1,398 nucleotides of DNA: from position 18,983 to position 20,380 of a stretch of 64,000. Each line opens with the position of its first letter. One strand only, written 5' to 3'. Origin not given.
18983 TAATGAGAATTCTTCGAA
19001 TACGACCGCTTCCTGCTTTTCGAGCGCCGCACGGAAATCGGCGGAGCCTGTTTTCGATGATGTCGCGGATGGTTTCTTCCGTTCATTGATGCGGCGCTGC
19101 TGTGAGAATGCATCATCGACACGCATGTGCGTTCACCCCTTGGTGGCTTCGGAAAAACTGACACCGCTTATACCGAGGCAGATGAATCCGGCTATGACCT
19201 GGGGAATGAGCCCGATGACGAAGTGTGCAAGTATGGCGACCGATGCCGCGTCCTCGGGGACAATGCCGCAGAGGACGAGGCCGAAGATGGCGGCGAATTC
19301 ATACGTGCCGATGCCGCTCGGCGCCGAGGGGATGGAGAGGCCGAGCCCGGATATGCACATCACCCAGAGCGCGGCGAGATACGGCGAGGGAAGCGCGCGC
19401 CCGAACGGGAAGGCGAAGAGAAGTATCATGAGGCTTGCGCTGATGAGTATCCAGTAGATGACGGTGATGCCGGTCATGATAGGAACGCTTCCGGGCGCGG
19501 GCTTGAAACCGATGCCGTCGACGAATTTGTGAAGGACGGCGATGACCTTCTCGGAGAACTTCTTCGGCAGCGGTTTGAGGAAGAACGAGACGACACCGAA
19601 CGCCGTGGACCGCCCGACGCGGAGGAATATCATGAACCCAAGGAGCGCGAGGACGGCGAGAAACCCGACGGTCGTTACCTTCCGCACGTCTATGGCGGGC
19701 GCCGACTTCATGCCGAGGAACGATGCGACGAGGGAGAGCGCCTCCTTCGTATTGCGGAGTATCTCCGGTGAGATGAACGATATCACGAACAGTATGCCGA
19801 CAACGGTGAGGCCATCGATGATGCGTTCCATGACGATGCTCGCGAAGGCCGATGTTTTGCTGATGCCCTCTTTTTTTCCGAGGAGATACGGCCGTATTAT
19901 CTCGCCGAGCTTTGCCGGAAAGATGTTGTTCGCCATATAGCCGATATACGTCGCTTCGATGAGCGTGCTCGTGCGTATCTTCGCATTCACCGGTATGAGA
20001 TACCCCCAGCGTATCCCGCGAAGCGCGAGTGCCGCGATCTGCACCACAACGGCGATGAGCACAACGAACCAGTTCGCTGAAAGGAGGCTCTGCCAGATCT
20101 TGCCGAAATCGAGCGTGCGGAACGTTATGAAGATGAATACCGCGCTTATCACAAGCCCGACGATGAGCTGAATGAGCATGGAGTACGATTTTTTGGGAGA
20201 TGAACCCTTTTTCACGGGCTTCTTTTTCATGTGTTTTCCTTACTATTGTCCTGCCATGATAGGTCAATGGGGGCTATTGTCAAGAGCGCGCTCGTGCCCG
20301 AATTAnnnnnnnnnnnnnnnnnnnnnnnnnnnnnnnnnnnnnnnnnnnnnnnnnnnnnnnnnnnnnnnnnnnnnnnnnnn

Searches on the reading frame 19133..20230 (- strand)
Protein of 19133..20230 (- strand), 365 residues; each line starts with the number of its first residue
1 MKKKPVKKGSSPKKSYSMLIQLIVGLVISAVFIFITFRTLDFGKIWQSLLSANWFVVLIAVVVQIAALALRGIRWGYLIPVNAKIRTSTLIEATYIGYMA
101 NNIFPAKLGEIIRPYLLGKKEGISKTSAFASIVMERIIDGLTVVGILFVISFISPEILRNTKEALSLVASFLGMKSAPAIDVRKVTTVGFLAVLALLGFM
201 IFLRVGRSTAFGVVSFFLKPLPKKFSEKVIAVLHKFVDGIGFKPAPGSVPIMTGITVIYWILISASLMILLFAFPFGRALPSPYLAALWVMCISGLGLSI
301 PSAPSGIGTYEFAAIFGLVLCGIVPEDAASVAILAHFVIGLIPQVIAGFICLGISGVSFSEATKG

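Call 9: search_protein_families(library=pfam, proteins=[window:19133-20230:-], max_evalue=0.01)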
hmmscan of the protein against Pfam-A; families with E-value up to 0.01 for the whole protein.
window:19133-20230:- (365 aa): 1 family
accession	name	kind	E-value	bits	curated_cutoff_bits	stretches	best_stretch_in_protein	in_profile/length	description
PF03706.18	LPG_synthase_TM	-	7.2e-44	150.9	33.4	1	23-345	2-299/302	Lysylphosphatidylglycerol synthase TM region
